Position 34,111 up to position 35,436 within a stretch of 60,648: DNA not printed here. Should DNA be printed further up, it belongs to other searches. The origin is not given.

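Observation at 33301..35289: Single ORF fusing a protein kinase-like domain to a compact RtcB-like RNA ligase domain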

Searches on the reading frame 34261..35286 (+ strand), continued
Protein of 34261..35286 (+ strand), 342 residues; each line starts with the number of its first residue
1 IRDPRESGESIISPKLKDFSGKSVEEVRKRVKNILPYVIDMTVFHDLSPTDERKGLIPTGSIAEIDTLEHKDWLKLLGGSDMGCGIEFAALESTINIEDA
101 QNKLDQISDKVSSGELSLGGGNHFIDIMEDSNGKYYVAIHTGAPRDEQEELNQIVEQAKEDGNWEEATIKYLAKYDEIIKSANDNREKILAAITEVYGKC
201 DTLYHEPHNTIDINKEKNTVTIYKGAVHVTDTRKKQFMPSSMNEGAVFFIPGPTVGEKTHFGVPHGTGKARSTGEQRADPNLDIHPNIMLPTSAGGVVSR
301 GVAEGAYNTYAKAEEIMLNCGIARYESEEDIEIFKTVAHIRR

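Call 55: search_solved_structures(query=A4, max_evalue=0.01, show_alignments=2)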
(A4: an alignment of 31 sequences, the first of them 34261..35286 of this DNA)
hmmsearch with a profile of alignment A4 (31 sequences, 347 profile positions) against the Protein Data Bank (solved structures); distinct sequences matched with E-value up to 0.01: 9.
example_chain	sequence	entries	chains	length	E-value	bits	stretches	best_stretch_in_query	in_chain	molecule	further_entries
2epg_A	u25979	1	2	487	2.7e-30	108.9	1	123-343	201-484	Hypothetical protein TTHA1785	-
4dwr_B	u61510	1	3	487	2.1e-29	106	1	125-343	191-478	tRNA-splicing ligase RtcB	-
1uc2_A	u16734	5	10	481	2.2e-29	105.9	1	125-343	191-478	hypothetical protein PH1602 | tRNA-splicing ligase RtcB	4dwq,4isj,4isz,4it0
7lfq_A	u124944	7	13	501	2.5e-29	105.8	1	125-343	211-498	RNA-splicing ligase RtcB | tRNA-splicing ligase RtcB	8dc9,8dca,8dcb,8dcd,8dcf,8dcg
8odo_A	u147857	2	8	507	9.2e-17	64.4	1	126-345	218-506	RNA-splicing ligase RtcB homolog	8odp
7p3b_A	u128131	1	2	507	9.2e-17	64.4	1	126-345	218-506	RNA-splicing ligase RtcB homolog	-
8orj_A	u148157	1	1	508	9.3e-17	64.4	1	126-345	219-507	RNA-splicing ligase RtcB homolog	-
8btt_A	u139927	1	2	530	1.1e-16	64.2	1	126-345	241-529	RNA-splicing ligase RtcB homolog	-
9i8v_C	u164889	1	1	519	1.4e-16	63.8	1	117-345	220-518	RNA-splicing ligase RtcB homolog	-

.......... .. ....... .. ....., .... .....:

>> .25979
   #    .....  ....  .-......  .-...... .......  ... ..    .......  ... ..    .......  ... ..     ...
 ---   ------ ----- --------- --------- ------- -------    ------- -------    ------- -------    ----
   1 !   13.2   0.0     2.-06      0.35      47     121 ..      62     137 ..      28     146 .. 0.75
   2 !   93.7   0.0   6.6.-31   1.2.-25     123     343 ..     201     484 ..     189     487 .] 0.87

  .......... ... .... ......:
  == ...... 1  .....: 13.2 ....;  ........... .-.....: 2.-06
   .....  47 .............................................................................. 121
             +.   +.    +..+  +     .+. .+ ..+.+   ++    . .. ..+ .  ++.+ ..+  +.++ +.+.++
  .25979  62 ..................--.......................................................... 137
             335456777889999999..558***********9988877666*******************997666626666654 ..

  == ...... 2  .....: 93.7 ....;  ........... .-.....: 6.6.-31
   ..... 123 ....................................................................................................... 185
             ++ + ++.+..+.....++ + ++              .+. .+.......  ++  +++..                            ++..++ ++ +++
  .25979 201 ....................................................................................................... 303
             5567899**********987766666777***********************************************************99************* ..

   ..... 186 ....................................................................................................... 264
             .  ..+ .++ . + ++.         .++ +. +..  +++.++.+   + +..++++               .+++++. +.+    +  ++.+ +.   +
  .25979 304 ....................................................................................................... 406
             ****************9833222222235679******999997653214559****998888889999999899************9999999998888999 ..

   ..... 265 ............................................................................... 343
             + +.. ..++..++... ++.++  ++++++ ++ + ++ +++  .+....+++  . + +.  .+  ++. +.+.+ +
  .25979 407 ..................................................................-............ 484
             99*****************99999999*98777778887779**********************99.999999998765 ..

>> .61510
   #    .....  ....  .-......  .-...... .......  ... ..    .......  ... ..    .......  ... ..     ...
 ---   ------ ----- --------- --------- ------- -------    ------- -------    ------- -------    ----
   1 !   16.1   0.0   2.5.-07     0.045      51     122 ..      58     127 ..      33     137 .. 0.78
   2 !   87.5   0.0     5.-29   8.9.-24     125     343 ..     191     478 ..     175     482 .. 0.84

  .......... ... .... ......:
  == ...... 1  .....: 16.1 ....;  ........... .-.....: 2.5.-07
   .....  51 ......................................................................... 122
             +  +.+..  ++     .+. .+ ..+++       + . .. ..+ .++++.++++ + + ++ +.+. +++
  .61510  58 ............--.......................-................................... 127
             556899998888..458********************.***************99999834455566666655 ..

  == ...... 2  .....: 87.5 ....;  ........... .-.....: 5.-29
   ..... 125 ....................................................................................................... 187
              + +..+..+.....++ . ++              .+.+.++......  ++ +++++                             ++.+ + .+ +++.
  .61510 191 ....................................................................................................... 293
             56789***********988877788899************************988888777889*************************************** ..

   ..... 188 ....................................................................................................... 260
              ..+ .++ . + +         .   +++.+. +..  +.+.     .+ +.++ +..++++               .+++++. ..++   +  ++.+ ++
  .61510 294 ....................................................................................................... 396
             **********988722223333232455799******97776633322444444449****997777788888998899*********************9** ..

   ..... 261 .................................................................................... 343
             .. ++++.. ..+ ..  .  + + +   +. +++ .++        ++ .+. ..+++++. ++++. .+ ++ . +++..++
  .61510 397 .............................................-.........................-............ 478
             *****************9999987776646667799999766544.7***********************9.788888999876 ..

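Call 60: find_related_loci(query=A2, collection=viral_contigs, flank=8000)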
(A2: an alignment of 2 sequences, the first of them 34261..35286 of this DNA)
Query A2 (342 aa) in viral_contigs; peptide patterns used: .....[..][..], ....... (x = any residue, [..] = any of these).
600 stretches matched a pattern (row limit reached: there are more); 314 encode a relative of the query (tblastn E <= 1e-3); the best 80 are kept; 80 distinct loci.
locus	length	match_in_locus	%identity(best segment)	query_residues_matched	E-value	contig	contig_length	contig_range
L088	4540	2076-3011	25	79-317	2e-11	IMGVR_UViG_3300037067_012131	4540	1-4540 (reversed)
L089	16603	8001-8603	29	117-310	4e-11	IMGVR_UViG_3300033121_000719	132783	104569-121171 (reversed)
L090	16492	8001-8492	28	117-283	2e-10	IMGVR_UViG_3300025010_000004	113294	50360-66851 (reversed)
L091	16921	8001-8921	25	77-315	2e-10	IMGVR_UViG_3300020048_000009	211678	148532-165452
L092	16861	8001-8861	25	54-315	5e-10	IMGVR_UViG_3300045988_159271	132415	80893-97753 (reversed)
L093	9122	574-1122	31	117-289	6e-10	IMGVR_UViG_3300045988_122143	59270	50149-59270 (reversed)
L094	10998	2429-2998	28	97-285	6e-10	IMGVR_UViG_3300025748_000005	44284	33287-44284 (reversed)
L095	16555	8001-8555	27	105-283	1e-9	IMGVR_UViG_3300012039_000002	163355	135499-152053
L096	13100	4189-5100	26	77-317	3e-9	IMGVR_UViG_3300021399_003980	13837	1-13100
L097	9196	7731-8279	25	117-283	6e-9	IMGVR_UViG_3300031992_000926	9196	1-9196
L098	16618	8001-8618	27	117-284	8e-9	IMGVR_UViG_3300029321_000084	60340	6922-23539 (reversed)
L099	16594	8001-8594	28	103-277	1e-8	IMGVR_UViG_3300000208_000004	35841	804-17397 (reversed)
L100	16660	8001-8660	25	117-321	1e-8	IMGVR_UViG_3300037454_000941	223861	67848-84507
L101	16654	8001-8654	27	117-284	2e-8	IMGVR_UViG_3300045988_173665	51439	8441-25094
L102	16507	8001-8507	29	117-283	3e-8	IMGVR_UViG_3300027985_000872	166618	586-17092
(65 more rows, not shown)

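Call 63: find_encoding_contigs(protein=P0013, flank=8000, max_places=3)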
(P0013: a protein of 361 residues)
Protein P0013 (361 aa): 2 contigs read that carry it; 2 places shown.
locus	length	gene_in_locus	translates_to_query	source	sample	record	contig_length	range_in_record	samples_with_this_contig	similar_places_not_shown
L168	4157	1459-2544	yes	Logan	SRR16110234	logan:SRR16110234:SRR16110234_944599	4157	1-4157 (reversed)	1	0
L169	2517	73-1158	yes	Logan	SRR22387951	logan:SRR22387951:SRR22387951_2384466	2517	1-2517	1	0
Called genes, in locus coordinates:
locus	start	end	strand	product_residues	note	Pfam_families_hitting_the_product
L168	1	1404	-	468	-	?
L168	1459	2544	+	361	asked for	PF01139:RtcB (faint)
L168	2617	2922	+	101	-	-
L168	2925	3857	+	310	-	-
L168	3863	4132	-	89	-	-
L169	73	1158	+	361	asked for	PF01139:RtcB (faint)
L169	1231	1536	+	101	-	-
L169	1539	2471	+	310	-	-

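Call 64: find_encoding_contigs(protein=P0015, flank=8000, max_places=3)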
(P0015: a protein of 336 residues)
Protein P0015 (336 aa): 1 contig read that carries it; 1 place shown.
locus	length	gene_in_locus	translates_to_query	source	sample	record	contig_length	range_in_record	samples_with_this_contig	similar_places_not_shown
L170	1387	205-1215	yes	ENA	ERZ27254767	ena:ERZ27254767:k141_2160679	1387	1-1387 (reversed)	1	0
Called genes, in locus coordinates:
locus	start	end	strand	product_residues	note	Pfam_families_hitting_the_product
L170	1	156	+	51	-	?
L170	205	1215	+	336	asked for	-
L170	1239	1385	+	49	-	?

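Call 67: search_protein_families(library=pfam, proteins=[L168:2925-3854:+, L168:2617-2919:+, L086:1268-2275:+, L085:2100-2738:+, L087:1755-2417:-], max_evalue=10)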
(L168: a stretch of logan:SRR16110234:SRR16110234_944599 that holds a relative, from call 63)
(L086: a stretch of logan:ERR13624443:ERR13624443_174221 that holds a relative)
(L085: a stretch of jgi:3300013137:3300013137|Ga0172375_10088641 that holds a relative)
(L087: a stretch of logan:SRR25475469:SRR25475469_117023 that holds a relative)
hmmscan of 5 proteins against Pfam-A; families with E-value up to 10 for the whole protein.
L168:2925-3854:+ (310 aa): 0 families

L168:2617-2919:+ (101 aa): 0 families

L086:1268-2275:+ (336 aa): 0 families

L085:2100-2738:+ (213 aa): 0 families

L087:1755-2417:- (220 aa): 0 families

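Call 71: predict_structure(alignment_id=A4)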
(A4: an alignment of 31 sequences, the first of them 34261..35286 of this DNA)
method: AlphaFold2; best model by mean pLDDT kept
length: 342 residues; sequences in the alignment: 31
mean_pLDDT: 91.0   pTM: 0.90
mean pLDDT of the five models: 91.0, 90.6, 90.4, 90.1, 90.1
residues with pLDDT >= 90: 263; 70-90: 63; 50-70: 5; < 50: 11
segments of 3 or more residues with pLDDT < 50: 1-11
pLDDT, mean of each block of 10 residues (from residue 1): 43 84 92 95 91 85 98 90 96 84 97 93 93 96 93 96 98 97 98 97 98 98 97 96 90 97 95 83 77 85 85 95 92 93 80
secondary structure, 60 per line:
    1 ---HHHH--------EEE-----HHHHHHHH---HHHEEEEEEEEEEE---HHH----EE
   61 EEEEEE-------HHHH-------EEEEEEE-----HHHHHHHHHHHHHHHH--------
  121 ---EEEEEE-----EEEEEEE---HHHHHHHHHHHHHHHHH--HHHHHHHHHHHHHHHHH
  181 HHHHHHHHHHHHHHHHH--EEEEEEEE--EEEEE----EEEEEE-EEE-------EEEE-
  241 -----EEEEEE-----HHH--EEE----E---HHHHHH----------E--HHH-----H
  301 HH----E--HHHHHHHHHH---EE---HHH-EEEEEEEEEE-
elements in order: H4-7 E16-18 H24-31 E38-48 E59-66 H74-77 E85-91 H97-112 E124-129 E135-141 H145-161 H164-197 E200-207 E210-214 E219-224 E226-228 E236-239 E246-251 E262-264 H273-278 H310-319 E332-341

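Call 73: search_solved_structures(query=L168:2925-3854:+, max_evalue=10, show_alignments=1)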
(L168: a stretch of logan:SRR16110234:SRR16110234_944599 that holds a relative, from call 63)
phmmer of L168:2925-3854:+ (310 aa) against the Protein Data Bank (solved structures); distinct sequences matched with E-value up to 10: 0.

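Call 74: fold_search(model_id=the predicted structure, library=pdb)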
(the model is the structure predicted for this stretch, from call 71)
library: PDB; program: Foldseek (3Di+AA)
matches with E <= 10: 880; with E <= 0.001: 14
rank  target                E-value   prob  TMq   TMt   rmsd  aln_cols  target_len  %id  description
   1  8odp_A                3.7e-14  1.00  0.68  0.48   5.8       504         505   14  Structure of human RTCB with GMPCPP in complex with Archease (released 2024-03-27)
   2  8odo_A                6.5e-14  1.00  0.70  0.49   5.9       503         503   14  Structure of human guanylylated RTCB in complex with Archease (released 2024-03-27)
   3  8odp_C                9.4e-14  1.00  0.66  0.47   5.5       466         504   14  Structure of human RTCB with GMPCPP in complex with Archease (released 2024-03-27)
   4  4dwq_A                3.9e-13  1.00  0.67  0.49   5.8       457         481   15  RNA ligase RtcB-GMP/Mn(2+) complex (released 2012-09-05)
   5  7p3b_A                9.9e-13  1.00  0.65  0.47   5.8       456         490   13  Human RNA ligase RTCB in complex with GMP and Co(II) (released 2021-12-22)
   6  7p3b_B                2.2e-12  1.00  0.64  0.46   6.0       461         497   14  Human RNA ligase RTCB in complex with GMP and Co(II) (released 2021-12-22)
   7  8btt_B                1.5e-11  1.00  0.60  0.44   9.1       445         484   13  Structure of human RTCB (released 2023-12-13)
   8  8btt_A                3.0e-11  1.00  0.61  0.44   6.6       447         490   14  Structure of human RTCB (released 2023-12-13)
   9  4dwr_C                5.9e-11  1.00  0.67  0.49   5.5       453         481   14  RNA ligase RtcB/Mn2+ complex (released 2012-09-05)
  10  4dwr_B                6.2e-11  1.00  0.68  0.49   5.0       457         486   15  RNA ligase RtcB/Mn2+ complex (released 2012-09-05)
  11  1uc2_A                9.0e-11  1.00  0.67  0.49   5.9       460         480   15  Hypothetical Extein Protein of PH1602 from Pyrococcus horikoshii (released 2004-05-04)
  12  4dwr_A                4.0e-10  1.00  0.67  0.49   5.6       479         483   14  RNA ligase RtcB/Mn2+ complex (released 2012-09-05)
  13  2epg_A                1.1e-09  1.00  0.59  0.47   8.0       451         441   14  Crystal structure of TTHA1785 (released 2007-10-02)
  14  9i8v_C                1.5e-08  1.00  0.58  0.44   7.6       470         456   13  Cryo-EM structure of the Danio rerio tRNA ligase complex (released 2025-04-23)
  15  8deu_C                5.8e-02  0.18  0.14  0.06  12.7       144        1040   10  Cryo-electron microscopy structure of Neisseria gonorrhoeae multidrug efflux pump MtrD with CASP peptide complex (released 2022-09-14)
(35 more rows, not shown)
